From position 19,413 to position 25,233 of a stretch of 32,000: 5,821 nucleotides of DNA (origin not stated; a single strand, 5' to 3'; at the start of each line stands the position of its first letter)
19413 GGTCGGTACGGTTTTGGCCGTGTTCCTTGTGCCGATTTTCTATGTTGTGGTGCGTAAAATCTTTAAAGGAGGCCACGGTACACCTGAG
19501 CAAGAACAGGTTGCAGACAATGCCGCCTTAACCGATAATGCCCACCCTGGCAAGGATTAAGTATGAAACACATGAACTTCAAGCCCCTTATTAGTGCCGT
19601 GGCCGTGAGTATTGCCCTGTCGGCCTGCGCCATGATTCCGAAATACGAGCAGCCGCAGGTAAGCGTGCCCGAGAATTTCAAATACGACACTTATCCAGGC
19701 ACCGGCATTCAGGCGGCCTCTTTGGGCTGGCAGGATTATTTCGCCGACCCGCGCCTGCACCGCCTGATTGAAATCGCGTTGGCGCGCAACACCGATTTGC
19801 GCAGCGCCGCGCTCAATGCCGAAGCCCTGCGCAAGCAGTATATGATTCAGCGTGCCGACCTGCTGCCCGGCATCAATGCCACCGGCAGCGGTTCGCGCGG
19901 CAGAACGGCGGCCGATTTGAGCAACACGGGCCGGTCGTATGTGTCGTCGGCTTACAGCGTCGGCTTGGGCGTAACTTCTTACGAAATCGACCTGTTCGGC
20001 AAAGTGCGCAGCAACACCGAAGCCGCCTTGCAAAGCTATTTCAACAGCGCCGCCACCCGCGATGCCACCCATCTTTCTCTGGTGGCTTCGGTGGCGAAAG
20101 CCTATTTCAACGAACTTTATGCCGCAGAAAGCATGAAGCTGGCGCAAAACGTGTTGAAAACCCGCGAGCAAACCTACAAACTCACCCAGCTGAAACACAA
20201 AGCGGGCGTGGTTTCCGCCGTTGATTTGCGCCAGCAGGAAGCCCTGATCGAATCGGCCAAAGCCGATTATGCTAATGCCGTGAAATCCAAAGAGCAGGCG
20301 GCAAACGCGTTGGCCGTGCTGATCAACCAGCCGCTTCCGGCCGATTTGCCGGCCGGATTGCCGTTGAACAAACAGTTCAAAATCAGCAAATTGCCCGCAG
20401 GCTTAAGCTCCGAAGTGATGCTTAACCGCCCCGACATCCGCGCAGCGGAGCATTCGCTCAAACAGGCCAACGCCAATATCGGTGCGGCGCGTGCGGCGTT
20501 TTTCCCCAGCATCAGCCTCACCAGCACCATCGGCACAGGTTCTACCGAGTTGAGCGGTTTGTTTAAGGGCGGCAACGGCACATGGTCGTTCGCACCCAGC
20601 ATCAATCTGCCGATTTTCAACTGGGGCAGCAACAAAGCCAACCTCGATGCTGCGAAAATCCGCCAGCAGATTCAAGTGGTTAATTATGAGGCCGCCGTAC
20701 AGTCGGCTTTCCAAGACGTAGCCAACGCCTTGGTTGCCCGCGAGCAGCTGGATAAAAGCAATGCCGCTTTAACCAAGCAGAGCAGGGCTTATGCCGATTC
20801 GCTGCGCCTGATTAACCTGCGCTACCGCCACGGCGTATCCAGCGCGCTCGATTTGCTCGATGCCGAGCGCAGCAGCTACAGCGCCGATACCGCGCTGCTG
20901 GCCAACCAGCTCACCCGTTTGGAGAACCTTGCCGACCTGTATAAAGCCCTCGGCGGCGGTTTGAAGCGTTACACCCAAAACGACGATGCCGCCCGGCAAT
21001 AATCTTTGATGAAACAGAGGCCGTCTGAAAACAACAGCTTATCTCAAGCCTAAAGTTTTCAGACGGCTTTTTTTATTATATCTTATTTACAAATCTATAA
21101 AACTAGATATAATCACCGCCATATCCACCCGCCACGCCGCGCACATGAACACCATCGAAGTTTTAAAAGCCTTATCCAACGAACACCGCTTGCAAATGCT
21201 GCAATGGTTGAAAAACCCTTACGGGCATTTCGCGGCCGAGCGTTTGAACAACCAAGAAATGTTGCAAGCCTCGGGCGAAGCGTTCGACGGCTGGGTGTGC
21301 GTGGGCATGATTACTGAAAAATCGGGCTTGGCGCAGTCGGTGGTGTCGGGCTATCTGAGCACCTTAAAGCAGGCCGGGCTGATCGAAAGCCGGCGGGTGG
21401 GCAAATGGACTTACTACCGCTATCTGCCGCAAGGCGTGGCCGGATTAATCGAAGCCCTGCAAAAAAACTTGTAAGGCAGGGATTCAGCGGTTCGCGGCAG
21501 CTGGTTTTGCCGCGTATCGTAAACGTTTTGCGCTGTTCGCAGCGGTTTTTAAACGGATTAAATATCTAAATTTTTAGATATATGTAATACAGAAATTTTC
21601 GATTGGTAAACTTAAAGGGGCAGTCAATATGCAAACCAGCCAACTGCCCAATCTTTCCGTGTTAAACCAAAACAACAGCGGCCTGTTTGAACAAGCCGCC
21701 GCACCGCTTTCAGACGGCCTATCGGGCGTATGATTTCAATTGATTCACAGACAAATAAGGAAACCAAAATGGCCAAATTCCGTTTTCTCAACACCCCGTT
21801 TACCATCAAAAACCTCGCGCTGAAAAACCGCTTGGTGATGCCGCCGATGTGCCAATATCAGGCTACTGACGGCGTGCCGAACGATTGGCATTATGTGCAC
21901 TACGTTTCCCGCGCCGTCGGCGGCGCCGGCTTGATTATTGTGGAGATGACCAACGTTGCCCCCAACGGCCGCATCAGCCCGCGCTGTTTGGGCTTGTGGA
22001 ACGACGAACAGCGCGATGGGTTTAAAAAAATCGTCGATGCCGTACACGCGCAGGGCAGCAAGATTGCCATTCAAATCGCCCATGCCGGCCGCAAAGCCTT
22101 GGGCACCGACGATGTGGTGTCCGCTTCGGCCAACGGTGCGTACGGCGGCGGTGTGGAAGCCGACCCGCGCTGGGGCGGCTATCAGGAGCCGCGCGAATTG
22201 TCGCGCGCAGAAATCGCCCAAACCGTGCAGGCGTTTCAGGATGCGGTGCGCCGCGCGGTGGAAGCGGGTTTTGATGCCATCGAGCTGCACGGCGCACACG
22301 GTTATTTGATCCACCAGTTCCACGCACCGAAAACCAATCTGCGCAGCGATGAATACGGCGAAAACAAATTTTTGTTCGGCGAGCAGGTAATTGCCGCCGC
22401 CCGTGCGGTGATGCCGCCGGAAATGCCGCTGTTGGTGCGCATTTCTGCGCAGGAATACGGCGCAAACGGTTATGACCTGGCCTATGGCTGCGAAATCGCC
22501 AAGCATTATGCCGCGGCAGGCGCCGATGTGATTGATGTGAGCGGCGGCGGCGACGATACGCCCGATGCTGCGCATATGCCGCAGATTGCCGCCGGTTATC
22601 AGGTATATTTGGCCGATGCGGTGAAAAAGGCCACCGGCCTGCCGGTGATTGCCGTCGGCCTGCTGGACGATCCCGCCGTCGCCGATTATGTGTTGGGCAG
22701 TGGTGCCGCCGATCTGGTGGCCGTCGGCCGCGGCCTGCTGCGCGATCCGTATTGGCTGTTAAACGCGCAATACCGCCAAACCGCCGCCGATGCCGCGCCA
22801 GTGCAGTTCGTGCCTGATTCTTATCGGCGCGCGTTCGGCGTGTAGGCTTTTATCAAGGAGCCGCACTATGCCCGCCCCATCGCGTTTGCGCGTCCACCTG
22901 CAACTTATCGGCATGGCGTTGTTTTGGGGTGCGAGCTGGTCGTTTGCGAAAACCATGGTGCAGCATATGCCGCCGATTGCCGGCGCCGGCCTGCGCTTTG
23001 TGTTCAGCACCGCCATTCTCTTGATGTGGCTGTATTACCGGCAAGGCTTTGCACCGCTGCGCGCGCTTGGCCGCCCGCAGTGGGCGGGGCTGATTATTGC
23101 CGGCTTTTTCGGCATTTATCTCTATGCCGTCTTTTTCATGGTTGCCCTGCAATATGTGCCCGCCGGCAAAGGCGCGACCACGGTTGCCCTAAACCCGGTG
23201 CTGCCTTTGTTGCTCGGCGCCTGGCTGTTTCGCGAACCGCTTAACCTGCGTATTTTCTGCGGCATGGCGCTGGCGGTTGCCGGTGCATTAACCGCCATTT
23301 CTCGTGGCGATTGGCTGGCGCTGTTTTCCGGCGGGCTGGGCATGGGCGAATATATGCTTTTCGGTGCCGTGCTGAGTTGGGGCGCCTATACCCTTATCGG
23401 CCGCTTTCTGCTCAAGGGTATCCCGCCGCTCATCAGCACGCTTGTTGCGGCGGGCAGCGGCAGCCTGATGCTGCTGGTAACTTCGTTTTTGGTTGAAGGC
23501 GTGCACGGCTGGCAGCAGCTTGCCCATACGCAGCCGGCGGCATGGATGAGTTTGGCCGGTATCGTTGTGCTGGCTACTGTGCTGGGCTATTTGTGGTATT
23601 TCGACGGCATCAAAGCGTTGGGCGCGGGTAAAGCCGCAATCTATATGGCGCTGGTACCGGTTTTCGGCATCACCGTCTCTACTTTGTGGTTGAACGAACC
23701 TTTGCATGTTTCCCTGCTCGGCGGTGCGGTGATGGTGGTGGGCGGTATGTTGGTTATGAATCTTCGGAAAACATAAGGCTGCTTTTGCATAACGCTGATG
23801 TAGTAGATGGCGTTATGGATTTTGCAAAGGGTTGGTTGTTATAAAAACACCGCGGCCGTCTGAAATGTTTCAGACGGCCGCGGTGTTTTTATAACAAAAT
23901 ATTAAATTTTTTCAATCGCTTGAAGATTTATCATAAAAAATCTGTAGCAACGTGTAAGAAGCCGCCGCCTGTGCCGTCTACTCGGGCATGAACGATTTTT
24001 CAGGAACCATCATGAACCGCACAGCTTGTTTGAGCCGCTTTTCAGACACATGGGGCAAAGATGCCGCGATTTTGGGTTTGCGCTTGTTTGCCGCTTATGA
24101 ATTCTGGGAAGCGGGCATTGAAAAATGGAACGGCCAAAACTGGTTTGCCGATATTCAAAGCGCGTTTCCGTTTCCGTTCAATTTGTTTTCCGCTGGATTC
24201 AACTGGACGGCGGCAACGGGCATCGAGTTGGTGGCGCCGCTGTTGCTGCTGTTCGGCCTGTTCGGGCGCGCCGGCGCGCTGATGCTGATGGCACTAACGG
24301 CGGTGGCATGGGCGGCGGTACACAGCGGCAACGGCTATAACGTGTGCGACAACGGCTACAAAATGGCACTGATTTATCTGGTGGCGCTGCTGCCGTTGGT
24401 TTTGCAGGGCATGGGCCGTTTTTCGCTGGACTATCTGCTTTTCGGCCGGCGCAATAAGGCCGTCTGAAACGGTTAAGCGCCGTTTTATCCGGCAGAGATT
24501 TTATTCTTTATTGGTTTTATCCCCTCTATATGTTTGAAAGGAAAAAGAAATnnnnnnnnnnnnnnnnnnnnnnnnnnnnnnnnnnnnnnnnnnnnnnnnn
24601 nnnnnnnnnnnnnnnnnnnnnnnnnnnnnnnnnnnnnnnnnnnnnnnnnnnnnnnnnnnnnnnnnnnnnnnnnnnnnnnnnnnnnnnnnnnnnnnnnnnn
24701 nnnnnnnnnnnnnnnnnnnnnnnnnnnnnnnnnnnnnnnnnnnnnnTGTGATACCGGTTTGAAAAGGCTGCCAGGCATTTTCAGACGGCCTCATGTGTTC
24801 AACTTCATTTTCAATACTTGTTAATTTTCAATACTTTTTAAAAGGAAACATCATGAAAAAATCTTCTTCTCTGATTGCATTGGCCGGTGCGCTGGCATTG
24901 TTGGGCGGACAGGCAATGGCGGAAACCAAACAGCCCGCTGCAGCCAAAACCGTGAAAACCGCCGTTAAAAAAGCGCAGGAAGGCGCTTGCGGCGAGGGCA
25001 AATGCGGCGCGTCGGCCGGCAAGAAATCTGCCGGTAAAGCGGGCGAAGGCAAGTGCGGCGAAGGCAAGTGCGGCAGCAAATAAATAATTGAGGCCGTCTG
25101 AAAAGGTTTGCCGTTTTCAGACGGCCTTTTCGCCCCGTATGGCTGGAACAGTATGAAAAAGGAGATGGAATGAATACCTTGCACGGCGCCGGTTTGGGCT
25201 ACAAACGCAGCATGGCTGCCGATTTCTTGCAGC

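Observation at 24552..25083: Two tandem precursor paralogs with identical C-termini but different export signals (lipobox versus SPase I site)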

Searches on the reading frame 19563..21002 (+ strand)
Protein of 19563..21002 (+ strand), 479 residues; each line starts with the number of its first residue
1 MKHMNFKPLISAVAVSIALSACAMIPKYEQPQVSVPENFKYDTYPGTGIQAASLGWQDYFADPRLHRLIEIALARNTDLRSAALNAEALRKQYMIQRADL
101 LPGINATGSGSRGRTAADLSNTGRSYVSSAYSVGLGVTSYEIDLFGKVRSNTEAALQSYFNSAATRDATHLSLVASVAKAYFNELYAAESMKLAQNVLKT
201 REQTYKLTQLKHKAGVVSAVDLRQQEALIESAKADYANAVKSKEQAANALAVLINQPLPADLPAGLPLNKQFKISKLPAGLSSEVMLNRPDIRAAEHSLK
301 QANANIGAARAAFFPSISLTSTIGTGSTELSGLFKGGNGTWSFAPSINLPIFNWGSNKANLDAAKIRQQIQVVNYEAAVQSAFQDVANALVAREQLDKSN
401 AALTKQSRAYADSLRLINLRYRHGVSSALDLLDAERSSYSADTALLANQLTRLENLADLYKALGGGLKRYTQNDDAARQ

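Call 54: search_protein_families(library=pfam, proteins=[window:19563-21002:+], max_evalue=0.00001)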
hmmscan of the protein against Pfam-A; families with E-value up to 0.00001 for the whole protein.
window:19563-21002:+ (479 aa): 1 family
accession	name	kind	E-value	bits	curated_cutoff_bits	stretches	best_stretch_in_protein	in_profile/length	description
PF02321.23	OEP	-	8.8e-56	189.1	22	2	284-464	7-187/187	Outer membrane efflux protein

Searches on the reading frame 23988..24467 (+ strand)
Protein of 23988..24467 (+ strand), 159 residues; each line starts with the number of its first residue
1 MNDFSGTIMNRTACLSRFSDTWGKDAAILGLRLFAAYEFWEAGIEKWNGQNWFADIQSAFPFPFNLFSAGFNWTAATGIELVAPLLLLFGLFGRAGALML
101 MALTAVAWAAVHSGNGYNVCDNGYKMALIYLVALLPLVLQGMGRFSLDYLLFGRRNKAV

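Call 3: search_protein_families(library=pfam, proteins=[window:23988-24467:+], max_evalue=0.01)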
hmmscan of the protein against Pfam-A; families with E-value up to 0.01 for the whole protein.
window:23988-24467:+ (159 aa): 3 families
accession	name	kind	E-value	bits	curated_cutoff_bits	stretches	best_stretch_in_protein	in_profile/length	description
PF07681.17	DoxX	-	4.9e-18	66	23.6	1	28-112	2-84/85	DoxX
PF04173.18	DoxD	-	6.7e-06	26.6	22.7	1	77-155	72-148/167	TQO small subunit DoxD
PF07291.16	MauE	-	0.0089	16.8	27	1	26-110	3-86/128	Methylamine utilisation protein MauE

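Call 4: search_protein_families(library=ncbifam, proteins=[window:23988-24467:+], max_evalue=0.01)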
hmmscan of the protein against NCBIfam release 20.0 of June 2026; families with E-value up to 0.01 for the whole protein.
window:23988-24467:+ (159 aa): 1 family
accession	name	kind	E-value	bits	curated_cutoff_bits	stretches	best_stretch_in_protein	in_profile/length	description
NF050144.1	matur_HvfX_fam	equivalog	1.6e-38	132.4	80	2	27-117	3-93/165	HvfX family Cu-binding RiPP maturation protein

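Call 61: search_protein_families(library=ncbifam, proteins=[window:24012-24467:+], max_evalue=0.001)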
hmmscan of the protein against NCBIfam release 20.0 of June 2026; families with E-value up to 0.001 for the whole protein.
window:24012-24467:+ (151 aa): 1 family
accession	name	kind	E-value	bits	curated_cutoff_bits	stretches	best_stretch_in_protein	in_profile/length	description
NF050144.1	matur_HvfX_fam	equivalog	1.3e-38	132.7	80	2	19-109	3-93/165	HvfX family Cu-binding RiPP maturation protein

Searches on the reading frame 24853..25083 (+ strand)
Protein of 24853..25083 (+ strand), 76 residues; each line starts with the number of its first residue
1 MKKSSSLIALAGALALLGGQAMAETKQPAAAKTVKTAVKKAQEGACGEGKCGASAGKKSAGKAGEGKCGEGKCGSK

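Call 3: search_protein_families(library=pfam, proteins=[window:24853-25083:+], max_evalue=0.01)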
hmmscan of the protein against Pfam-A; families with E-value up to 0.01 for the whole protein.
window:24853-25083:+ (76 aa): 0 families

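Call 4: search_protein_families(library=ncbifam, proteins=[window:24853-25083:+], max_evalue=0.01)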
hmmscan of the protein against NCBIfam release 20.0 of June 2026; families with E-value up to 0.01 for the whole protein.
window:24853-25083:+ (76 aa): 2 families
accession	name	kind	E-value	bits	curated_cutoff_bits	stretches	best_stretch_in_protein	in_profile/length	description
NF050188.1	OxThioModRiPPHvfA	equivalog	7.3e-10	39.3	95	1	1-75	1-76/96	oxazolone/thioamide-modified RiPP metallophore HvfA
NF050137.2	KCGExKCG_twice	domain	3.7e-09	36.1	19.5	2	43-75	1-28/29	HvfA family oxazolone/thioamide-modified RiPP metallophore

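Call 42: find_homologous_proteins(query=A3, max_evalue=0.001)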
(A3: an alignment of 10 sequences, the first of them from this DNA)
Query A3 (10 sequences) (76 aa, profile of the alignment): 3443 proteins with E <= 0.001 among 8000 candidates; the best 120 are listed.
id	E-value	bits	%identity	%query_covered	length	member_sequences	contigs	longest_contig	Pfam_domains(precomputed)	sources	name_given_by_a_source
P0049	6.4e-50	185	88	99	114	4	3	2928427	-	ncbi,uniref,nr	ncbi:HvfA family oxazolone/thioamide-modified RiPP metallophore [Neisseria musculi]|uniref:Periplasm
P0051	1.9e-44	168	72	99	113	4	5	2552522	-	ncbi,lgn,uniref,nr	ncbi:HvfA family oxazolone/thioamide-modified RiPP metallophore [Neisseria zoodegmatis]|uniref:Perip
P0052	1.3e-35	140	62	100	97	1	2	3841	-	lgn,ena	-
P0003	4.3e-34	135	95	99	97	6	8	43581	-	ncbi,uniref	ncbi:hypothetical protein [Neisseria dentiae]|uniref:HvfA family oxazolone/thioamide-modified RiPP m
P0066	2.0e-32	129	75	97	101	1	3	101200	-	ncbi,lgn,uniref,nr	ncbi:MAG: hypothetical protein Q4A84_04865 [Neisseria sp.]|uniref:HvfA family oxazolone/thioamide-mo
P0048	7.4e-31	124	85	99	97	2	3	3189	-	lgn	-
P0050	1.1e-30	124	61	99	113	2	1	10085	-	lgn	-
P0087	1.1e-30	124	73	54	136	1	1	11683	-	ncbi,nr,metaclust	ncbi:hypothetical protein HMPREF9120_01030 [Neisseria sp. oral taxon 020 str. F0370]|nr:hypothetical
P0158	6.7e-28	115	70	49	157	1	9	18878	-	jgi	jgi:uncharacterized low-complexity protein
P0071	1.2e-25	108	100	14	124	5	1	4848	-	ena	-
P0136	1.2e-25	108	50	89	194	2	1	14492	PF13405.13,PF13499.13,PF13202.13,PF00036.39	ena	-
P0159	3.4e-24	103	68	50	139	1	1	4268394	-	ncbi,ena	-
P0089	8.8e-24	102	61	58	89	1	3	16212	-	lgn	-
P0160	1.1e-23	101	-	-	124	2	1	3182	-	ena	-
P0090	1.5e-23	101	45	95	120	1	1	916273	-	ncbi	ncbi:MAG: hypothetical protein R3E57_02365 [Porticoccaceae bacterium]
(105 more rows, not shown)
